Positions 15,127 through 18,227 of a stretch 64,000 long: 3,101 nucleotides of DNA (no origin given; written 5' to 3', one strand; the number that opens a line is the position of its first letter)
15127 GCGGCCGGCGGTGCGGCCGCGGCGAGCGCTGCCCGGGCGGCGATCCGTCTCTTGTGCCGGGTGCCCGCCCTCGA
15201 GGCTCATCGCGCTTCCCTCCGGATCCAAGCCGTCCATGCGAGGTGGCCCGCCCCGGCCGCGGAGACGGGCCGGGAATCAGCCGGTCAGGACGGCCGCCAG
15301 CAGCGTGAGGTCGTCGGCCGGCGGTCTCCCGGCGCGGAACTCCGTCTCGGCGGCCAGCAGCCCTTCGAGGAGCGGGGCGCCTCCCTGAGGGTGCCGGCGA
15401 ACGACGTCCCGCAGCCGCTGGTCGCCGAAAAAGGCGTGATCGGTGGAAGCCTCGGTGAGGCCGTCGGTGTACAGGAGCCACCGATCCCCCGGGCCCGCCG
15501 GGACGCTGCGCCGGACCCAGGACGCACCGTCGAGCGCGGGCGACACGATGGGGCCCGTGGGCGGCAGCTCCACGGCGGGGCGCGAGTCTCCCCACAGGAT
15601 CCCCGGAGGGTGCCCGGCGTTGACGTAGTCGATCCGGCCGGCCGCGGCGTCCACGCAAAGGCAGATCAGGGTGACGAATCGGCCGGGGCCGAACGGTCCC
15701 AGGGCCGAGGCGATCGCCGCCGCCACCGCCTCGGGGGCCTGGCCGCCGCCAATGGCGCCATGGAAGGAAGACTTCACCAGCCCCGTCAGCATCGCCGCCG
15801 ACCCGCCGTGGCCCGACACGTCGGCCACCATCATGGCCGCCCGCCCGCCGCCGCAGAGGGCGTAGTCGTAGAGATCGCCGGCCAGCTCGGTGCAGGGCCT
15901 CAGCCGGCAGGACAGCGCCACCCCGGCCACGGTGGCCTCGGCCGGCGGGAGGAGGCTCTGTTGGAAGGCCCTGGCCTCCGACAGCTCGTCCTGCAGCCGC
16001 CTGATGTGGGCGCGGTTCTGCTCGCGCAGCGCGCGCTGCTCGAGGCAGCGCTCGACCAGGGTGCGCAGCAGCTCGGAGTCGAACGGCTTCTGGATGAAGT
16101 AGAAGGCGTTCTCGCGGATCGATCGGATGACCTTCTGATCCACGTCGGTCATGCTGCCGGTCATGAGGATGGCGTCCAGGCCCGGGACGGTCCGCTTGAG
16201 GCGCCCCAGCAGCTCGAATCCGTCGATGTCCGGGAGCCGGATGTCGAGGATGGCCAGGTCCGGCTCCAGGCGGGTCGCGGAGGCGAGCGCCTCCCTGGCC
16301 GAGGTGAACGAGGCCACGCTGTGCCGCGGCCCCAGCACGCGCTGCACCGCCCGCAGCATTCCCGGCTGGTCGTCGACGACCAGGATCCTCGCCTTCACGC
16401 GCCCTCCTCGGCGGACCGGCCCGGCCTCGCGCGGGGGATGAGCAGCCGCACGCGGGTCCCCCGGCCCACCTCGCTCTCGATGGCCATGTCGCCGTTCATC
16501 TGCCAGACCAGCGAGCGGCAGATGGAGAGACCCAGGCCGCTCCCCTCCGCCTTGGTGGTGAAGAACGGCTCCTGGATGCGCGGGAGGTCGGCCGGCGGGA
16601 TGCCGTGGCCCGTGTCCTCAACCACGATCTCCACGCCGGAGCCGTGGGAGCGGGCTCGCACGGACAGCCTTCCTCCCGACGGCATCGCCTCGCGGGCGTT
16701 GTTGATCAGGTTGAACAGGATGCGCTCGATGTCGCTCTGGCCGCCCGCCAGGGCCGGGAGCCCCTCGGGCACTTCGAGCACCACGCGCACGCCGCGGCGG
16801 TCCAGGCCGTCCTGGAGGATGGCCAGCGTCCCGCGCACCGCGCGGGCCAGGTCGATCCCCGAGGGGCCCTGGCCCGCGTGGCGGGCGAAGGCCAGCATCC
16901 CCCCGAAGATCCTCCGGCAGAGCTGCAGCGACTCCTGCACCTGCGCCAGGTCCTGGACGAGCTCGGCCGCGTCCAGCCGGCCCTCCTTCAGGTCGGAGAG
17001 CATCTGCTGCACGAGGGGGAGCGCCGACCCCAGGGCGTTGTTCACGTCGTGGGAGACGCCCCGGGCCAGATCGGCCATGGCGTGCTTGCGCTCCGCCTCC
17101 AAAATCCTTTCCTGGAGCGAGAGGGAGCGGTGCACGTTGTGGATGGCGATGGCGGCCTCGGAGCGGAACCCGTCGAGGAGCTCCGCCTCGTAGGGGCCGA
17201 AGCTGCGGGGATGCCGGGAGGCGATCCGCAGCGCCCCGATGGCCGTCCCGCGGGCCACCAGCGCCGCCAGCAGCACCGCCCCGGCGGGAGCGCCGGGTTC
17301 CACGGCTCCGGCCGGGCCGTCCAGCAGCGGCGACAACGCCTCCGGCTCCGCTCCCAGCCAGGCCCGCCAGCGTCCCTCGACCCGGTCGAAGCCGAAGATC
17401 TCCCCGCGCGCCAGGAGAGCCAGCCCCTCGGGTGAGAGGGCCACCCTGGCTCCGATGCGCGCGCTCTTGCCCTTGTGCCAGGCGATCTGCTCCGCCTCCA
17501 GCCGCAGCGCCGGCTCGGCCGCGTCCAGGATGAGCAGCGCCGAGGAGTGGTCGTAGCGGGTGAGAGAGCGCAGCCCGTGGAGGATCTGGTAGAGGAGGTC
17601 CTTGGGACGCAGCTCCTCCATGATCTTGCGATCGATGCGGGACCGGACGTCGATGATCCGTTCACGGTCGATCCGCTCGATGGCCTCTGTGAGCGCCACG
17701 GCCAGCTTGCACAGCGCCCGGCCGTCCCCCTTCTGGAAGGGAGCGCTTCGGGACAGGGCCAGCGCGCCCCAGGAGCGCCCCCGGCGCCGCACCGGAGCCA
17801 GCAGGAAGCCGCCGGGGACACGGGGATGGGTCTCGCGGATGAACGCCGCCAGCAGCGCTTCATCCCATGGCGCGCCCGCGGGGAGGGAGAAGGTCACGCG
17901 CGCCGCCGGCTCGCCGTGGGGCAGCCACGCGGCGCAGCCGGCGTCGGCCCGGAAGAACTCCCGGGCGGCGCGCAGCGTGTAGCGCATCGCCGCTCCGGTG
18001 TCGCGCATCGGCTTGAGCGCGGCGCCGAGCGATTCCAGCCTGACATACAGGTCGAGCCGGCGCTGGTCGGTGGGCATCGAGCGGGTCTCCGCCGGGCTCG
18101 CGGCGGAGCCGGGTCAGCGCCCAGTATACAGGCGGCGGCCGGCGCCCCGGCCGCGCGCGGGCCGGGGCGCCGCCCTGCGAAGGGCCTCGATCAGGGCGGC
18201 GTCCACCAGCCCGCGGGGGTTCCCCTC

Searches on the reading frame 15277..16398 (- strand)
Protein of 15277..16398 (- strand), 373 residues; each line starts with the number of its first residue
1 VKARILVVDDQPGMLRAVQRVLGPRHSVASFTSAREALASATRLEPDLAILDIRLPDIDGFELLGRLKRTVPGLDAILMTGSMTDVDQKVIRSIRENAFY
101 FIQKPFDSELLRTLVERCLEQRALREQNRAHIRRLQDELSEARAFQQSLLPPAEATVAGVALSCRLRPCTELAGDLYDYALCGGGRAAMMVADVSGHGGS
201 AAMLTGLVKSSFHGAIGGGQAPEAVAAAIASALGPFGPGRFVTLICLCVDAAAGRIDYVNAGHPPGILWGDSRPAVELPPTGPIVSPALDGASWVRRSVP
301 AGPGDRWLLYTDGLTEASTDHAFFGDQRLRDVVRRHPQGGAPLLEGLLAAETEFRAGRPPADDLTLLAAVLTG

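Call 72: search_protein_families(library=pfam, proteins=[window:15277-16398:-], max_evalue=0.0001)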
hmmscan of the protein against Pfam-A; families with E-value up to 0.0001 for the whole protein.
window:15277-16398:- (373 aa): 2 families
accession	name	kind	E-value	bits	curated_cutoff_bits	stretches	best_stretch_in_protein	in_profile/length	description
PF07228.17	SpoIIE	-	5.7e-37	128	25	1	184-369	2-189/192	Stage II sporulation protein E (SpoIIE)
PF00072.30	Response_reg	-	2.1e-21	76.6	30.2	1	5-115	1-110/111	Response regulator receiver domain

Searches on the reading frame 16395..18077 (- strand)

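Call 72: search_protein_families(library=pfam, proteins=[window:16395-18077:-], max_evalue=0.0001)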
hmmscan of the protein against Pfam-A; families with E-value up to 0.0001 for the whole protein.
window:16395-18077:- (560 aa): 4 families
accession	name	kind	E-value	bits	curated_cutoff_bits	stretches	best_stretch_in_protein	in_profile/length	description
PF02518.31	HATPase_c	-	1.4e-27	96.8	26.4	1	447-550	3-110/111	Histidine kinase-, DNA gyrase B-, and HSP90-like ATPase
PF01590.32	GAF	-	2.8e-10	41.3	22.4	0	31-129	6-129/133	GAF domain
PF13581.12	HATPase_c_2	-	1.5e-06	28.7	27.4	1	454-545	40-125/127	Histidine kinase-like ATPase domain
PF13492.12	GAF_3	-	1.7e-06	28.9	27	0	255-314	70-129/129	GAF domain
